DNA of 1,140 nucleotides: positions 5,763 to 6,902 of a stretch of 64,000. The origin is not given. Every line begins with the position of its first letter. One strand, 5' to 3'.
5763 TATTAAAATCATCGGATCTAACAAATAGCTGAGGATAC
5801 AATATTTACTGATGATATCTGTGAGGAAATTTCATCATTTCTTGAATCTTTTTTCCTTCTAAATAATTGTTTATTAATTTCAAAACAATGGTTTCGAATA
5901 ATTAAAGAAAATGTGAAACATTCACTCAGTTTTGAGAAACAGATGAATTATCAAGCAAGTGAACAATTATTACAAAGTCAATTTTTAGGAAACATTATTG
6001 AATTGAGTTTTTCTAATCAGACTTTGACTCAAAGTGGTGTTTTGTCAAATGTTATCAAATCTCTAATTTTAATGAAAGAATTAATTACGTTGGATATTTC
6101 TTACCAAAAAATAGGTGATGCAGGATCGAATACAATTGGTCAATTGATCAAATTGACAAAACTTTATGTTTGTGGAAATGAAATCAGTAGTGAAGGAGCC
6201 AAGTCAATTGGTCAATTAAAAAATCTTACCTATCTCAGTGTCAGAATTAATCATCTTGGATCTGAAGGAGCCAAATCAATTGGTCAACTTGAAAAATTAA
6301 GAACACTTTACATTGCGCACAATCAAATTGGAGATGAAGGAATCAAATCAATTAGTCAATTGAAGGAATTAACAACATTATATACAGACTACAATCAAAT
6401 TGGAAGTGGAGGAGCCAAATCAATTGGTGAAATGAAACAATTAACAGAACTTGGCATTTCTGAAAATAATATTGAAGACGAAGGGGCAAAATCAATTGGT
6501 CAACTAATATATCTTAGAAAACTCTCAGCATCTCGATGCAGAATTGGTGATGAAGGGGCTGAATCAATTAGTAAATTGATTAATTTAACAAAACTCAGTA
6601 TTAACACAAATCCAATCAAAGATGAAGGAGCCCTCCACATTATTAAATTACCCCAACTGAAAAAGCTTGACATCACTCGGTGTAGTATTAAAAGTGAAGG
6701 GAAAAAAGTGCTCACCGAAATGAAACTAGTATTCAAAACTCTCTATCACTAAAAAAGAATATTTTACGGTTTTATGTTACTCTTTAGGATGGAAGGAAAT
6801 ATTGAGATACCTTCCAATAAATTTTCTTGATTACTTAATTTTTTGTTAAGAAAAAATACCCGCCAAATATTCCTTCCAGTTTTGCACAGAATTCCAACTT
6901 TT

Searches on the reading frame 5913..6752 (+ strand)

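Call 3: search_protein_families(library=pfam, proteins=[window:5913-6752:+], max_evalue=0.01)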
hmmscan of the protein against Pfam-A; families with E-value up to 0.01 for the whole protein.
window:5913-6752:+ (279 aa): 8 families
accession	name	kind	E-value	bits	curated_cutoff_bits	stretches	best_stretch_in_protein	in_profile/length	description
PF13516.12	LRR_6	-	1.6e-31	106.3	23.4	1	128-148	4-24/24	Leucine Rich repeat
PF13855.12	LRR_8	-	1.7e-24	85.7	27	4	80-139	2-61/61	Leucine rich repeat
PF12799.13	LRR_4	-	1.4e-20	73.3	27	4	128-164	2-37/44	Leucine Rich repeats (2 copies)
PF00560.39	LRR_1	-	1.7e-16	57.2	20.6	0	128-150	1-23/23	Leucine Rich Repeat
PF23598.1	LRR_14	-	1.8e-16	60.3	40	1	92-258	36-200/353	Leucine-rich repeat region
PF23211.1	LRR_LRWD1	-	1e-05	25.8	28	0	72-159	9-94/190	Leucine-rich repeat and WD repeat-containing protein 1, LRR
PF25013.1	LRR_Zer-1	-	6.6e-05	23.5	27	0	101-191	6-102/137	Zer-1-like, Leucine-rich repeats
PF24758.1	LRR_At5g56370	-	0.0036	17.4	27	0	18-185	3-167/227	FBD-associated F-box protein At5g56370, LRR repeats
